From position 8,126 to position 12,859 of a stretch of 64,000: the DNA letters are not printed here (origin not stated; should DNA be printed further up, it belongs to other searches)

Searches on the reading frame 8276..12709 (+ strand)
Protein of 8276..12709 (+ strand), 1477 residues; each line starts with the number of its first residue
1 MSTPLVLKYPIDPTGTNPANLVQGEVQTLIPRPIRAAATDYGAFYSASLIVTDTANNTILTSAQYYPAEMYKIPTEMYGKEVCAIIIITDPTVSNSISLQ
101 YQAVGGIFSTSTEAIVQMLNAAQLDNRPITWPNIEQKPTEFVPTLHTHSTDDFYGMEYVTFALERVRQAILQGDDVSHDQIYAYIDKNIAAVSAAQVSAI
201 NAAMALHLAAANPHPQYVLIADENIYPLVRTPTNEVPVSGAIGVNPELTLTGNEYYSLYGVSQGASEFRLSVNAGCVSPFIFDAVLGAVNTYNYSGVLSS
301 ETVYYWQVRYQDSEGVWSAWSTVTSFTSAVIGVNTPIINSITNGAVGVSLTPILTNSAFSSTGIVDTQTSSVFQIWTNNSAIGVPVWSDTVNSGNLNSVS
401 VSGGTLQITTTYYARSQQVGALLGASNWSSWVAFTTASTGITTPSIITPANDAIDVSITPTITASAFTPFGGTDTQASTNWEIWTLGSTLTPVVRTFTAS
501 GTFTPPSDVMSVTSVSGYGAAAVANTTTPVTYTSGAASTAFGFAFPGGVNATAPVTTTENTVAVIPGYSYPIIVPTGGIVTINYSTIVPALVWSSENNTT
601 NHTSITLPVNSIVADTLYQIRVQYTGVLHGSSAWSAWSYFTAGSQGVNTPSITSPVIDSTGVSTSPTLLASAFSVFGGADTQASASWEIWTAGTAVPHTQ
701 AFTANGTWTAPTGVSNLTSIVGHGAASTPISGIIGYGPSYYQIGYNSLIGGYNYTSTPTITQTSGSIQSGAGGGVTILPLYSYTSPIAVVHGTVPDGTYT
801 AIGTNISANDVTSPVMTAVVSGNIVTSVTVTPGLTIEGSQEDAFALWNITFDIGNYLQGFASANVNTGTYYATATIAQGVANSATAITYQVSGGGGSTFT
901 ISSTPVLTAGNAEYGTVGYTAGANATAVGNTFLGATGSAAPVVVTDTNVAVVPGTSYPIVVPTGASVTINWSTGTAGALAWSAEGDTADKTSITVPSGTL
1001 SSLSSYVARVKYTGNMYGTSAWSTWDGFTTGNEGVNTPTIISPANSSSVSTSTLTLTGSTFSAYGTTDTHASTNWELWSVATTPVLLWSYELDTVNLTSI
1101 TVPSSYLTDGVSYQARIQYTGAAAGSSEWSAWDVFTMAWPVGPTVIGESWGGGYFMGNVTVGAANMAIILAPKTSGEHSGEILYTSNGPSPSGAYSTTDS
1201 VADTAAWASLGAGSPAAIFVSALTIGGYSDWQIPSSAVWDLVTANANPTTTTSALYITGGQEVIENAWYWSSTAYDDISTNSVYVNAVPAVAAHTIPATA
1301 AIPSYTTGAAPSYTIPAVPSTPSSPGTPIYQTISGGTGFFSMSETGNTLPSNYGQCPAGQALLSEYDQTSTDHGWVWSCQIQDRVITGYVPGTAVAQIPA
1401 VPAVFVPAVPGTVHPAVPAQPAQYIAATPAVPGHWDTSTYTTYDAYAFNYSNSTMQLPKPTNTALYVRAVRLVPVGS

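Call 18: search_protein_families(library=pfam, proteins=[window:8276-12709:+], max_evalue=0.1)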
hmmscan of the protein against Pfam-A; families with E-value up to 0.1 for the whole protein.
window:8276-12709:+ (1477 aa): 1 family
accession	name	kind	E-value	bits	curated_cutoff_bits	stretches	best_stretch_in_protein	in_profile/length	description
PF25788.1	Ig_Rha78A_N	-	1.5e-13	51.3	27.4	3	297-329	70-102/105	Rha78A-like, N-terminal immunoglobulin domain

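Call 19: search_protein_families(library=phrogs, proteins=[window:8276-12709:+], max_evalue=0.001)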
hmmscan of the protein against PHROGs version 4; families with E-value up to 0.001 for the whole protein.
window:8276-12709:+ (1477 aa): 1 family
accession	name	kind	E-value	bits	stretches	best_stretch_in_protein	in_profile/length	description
phrog_2163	-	head and packaging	8.4e-61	207.7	1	4-214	7-221/574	virion structural protein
